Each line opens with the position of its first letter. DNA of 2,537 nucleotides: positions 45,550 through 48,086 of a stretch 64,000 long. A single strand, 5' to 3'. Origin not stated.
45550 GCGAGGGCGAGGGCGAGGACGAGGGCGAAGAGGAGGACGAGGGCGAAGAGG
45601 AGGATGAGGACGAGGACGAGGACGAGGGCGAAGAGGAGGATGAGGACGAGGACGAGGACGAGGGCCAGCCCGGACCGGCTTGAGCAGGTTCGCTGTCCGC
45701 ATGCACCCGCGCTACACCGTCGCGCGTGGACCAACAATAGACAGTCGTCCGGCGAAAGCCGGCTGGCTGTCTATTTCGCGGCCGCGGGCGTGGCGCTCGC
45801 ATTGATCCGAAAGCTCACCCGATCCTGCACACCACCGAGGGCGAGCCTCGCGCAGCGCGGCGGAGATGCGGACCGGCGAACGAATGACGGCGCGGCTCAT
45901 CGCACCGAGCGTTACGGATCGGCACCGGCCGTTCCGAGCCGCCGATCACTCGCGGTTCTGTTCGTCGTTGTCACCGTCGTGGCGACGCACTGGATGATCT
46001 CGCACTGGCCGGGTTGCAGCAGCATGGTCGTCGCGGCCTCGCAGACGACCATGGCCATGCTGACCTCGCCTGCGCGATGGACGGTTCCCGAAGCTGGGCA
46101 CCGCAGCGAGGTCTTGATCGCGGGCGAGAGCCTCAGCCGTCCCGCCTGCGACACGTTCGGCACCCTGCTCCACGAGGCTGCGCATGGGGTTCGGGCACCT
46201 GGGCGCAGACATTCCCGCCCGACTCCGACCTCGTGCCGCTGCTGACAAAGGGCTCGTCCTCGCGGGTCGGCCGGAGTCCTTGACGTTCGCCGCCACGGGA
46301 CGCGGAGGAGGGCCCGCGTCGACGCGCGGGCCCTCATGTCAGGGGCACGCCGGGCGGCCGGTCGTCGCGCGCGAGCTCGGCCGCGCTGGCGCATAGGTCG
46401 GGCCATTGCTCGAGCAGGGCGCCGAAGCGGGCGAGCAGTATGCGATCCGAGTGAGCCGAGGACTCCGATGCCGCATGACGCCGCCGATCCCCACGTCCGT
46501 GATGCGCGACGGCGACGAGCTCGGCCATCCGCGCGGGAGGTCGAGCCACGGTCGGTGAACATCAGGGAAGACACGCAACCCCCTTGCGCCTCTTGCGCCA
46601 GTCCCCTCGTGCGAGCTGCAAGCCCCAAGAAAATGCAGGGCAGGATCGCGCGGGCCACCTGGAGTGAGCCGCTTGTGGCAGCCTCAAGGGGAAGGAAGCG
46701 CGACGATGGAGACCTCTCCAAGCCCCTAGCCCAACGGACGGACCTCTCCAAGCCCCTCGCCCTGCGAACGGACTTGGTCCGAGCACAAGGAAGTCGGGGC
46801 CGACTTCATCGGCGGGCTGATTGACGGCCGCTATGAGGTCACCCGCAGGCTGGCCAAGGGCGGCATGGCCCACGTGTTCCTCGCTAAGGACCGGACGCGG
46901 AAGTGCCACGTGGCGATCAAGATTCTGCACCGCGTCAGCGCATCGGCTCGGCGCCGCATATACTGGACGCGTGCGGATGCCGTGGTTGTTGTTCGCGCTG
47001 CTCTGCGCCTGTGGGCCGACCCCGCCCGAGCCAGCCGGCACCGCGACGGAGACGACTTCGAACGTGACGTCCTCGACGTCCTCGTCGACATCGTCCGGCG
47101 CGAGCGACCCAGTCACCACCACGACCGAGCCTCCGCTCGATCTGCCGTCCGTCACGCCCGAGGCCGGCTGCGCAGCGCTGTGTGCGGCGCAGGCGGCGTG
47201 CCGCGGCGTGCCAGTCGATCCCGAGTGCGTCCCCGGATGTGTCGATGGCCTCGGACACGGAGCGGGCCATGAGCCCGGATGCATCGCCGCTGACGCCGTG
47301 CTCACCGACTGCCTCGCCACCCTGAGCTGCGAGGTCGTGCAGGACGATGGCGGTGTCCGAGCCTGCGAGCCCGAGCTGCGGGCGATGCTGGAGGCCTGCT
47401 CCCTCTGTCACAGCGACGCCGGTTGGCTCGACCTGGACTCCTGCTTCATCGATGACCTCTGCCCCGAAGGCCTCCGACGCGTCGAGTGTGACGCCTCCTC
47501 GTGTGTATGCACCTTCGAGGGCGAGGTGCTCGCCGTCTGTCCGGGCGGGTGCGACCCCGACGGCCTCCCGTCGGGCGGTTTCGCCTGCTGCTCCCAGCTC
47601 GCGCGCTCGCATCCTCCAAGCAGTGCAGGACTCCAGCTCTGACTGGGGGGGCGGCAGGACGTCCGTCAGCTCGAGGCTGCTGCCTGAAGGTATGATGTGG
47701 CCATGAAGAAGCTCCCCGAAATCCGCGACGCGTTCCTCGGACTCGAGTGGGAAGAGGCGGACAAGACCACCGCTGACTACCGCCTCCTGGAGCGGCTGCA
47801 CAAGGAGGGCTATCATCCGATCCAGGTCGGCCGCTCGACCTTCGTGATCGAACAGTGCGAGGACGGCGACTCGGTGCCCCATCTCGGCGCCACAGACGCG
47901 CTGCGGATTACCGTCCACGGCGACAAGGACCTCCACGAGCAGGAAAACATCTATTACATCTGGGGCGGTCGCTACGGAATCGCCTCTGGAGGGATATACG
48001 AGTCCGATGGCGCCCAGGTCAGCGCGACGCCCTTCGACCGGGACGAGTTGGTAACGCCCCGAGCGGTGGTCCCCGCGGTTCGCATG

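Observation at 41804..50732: Decayed genomic island: integrase remnant, czcA 3' fragment, metal-type TCS, gene fragments and low-GC genes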

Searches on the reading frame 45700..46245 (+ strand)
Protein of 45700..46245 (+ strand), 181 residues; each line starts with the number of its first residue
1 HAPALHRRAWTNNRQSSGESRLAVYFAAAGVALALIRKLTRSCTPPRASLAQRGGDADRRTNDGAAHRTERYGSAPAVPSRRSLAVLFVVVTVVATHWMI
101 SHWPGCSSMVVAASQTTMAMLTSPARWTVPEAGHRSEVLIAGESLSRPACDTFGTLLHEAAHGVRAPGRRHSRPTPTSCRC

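Call 28: search_protein_families(library=pfam, max_evalue=1, proteins=[window:45700-46245:+])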
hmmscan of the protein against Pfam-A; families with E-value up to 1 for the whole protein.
window:45700-46245:+ (181 aa): 1 family
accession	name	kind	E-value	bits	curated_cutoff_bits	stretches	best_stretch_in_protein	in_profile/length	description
PF20163.3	DUF6536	-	0.047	13.8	23.7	1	96-139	55-95/154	Family of unknown function (DUF6536)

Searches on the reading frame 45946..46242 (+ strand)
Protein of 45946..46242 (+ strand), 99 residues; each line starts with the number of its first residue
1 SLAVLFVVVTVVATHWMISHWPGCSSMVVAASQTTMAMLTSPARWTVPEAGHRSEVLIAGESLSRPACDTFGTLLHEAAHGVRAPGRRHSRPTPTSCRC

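Call 82: search_protein_representatives(protein=window:45946-46242:+)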
Query: 99 residues. Proteins with E-value up to 0.001 (for the whole library): 34; up to 1e-10: 1; up to 1e-30: 0. The best 34 are listed.
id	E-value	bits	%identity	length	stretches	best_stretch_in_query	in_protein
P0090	6.8e-14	68.2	80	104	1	41-84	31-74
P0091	1.0e-08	51.6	67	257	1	40-84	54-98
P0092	1.5e-06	44.6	59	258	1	41-84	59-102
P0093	2.4e-06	44.0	33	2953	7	46-81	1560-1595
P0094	2.5e-06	43.9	56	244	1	42-86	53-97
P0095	2.9e-06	43.8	67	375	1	40-83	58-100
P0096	4.0e-06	43.3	63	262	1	43-84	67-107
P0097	4.3e-06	43.2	65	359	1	40-83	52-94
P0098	4.6e-06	43.1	51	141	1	37-87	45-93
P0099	8.8e-06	42.2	59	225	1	40-83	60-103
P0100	1.6e-05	41.4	55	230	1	42-83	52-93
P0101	1.7e-05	41.3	58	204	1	39-83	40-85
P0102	1.7e-05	41.3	64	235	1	42-84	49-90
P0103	2.4e-05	40.8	63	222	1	43-84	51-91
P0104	3.4e-05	40.3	57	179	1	40-83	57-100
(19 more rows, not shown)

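Call 83: list_cluster_members(proteins=[P0090, P0091, P0092, P0094, P0095, P0096, P0097, P0099, P0100, P0102])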
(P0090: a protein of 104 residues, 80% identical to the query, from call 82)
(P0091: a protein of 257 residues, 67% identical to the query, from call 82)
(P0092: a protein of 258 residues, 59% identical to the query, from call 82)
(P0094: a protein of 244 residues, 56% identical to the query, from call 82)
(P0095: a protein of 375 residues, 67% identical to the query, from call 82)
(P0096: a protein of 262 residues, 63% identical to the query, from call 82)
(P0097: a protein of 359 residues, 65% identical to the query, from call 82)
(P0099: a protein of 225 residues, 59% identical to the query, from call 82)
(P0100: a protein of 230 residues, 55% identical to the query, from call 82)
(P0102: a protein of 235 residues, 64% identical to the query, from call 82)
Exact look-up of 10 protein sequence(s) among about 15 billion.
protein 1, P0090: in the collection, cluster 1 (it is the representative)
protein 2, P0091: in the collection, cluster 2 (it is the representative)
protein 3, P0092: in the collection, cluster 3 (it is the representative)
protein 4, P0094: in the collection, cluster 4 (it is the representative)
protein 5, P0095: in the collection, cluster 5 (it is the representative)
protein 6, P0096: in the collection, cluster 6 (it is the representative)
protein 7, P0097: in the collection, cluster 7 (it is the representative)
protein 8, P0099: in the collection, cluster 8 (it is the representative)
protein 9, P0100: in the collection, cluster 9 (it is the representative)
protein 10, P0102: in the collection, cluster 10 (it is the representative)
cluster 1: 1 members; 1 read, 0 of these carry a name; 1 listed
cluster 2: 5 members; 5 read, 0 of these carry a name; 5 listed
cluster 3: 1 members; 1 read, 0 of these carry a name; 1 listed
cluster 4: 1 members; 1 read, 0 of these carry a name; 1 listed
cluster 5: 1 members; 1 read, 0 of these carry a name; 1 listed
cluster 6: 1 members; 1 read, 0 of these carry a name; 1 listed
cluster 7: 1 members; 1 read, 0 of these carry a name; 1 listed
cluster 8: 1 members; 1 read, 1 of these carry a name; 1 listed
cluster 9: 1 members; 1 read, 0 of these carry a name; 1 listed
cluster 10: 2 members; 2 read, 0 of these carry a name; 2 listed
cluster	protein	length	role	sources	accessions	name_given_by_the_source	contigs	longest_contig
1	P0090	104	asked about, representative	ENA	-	-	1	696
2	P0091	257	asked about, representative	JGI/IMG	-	-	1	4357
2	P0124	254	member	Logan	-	-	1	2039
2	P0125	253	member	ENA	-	-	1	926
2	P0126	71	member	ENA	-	-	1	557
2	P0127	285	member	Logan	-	-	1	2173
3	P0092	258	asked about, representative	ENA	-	-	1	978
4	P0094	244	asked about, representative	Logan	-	-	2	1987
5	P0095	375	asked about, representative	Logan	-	-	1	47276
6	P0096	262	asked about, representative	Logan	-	-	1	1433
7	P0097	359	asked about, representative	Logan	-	-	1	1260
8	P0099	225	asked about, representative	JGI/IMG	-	hypothetical protein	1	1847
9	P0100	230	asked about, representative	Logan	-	-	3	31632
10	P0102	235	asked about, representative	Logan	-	-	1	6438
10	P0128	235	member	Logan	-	-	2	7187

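Call 85: search_solved_structures(query=A4, max_evalue=1)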
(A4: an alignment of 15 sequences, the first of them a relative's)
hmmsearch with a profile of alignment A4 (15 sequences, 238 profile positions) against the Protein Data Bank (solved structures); distinct sequences matched with E-value up to 1: 6.
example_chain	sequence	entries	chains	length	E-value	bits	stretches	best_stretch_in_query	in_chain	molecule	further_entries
5ldd_B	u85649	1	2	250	0.2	14.5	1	124-220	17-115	Ccz1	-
6sg9_DE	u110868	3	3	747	0.24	14.3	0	113-178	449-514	mS52 | Mitochondrial SSU ribosomal protein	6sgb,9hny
7pua_DE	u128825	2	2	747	0.24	14.2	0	113-178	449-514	mS52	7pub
6hiv_DE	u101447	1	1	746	0.27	14.1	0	113-178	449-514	mS52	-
6hiw_DE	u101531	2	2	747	0.27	14.1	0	113-175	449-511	mS52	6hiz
2cpt_A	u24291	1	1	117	0.97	12.3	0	118-193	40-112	Vacuolar sorting protein 4b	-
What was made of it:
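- On SprT-like metalloprotease (PF10263): A profile of the family finds nothing in the PDB (call 85).
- Tried and rejected: PDB profile search for the HEAAH family: nothing (call 85).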

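Call 86: find_encoding_contigs(protein=P0100, flank=8000, max_places=2)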
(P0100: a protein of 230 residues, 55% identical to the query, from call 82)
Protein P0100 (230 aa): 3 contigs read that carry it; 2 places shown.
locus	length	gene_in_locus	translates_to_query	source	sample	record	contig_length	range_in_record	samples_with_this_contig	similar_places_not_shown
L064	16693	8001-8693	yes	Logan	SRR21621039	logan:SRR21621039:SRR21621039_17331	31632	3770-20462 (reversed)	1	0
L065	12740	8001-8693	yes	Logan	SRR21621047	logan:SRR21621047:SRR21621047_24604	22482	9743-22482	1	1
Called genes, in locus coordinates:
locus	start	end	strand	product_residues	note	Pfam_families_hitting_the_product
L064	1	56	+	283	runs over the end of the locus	PF13672:PP2C_2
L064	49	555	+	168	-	-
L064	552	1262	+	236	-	PF00027:cNMP_binding, PF13545:HTH_Crp_2, PF01047:MarR (weak), PF12802:MarR_2 (weak)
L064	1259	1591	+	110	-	-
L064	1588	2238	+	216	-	-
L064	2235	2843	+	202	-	-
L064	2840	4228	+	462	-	PF00772:DnaB, PF03796:DnaB_C, PF13481:AAA_25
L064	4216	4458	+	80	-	-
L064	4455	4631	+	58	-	-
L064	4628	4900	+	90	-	-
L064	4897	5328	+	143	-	-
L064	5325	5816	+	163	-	-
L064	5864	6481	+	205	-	-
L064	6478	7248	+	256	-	-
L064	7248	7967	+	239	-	-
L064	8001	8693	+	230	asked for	-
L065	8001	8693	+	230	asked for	-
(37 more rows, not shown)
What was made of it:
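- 46066..46197 (+): 42-codon internal fragment of an HEAAH-motif protein gene (pseudogene remnant of a mobile-element backbone gene). Family member P0100 lies among DnaB, ParA, resolvase and methyltransferase genes (call 86).
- The HEAAH fragment shows that mobile-element backbone genes were once inside the island (calls 82, 86).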

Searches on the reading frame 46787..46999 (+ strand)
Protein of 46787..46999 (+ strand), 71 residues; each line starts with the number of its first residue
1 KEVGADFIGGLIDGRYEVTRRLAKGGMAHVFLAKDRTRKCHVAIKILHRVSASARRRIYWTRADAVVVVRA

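Call 31: search_protein_families(library=pfam, max_evalue=10, proteins=[window:46787-46999:+])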
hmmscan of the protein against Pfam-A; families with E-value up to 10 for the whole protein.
seq(71 aa): 1 family
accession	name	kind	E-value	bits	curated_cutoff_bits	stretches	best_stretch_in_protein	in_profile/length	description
PF00069.31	Pkinase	-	0.0051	16.7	31.7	1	16-55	1-40/263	Protein kinase domain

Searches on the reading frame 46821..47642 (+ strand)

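Call 10: search_protein_families(library=pfam, max_evalue=0.01, proteins=[window:46821-47642:+])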
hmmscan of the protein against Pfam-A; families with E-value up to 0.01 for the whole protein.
window:46821-47642:+ (273 aa): 1 family
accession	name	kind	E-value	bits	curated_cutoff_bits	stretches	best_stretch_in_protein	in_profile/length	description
PF21827.1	New_glue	-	0.0056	16.8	31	0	56-102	6-53/94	New glue protein family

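Call 18: search_protein_families(library=ncbifam, max_evalue=0.001, proteins=[window:46821-47642:+])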
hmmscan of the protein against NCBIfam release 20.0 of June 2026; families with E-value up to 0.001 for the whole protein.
window:46821-47642:+ (273 aa): 0 families

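Call 50: search_protein_families(library=phrogs, max_evalue=0.01, proteins=[window:46821-47642:+])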
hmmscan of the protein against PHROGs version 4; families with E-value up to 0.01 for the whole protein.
window:46821-47642:+ (273 aa): 0 families

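Call 51: search_protein_families(library=padloc, max_evalue=0.01, proteins=[window:46821-47642:+])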
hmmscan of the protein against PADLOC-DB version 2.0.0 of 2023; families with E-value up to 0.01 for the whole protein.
window:46821-47642:+ (273 aa): 0 families

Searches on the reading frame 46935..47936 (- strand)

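Call 28: search_protein_families(library=pfam, max_evalue=1, proteins=[window:46935-47936:-])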
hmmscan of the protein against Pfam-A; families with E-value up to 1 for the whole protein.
window:46935-47936:- (333 aa): 2 families
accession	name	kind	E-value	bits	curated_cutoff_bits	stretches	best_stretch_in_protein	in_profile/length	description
PF06187.17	DUF993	-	0.13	11.6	24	1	226-258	73-105/382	Protein of unknown function (DUF993)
PF08704.16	GCD14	-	0.18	11.9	26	1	182-245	17-76/247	tRNA methyltransferase complex GCD14 subunit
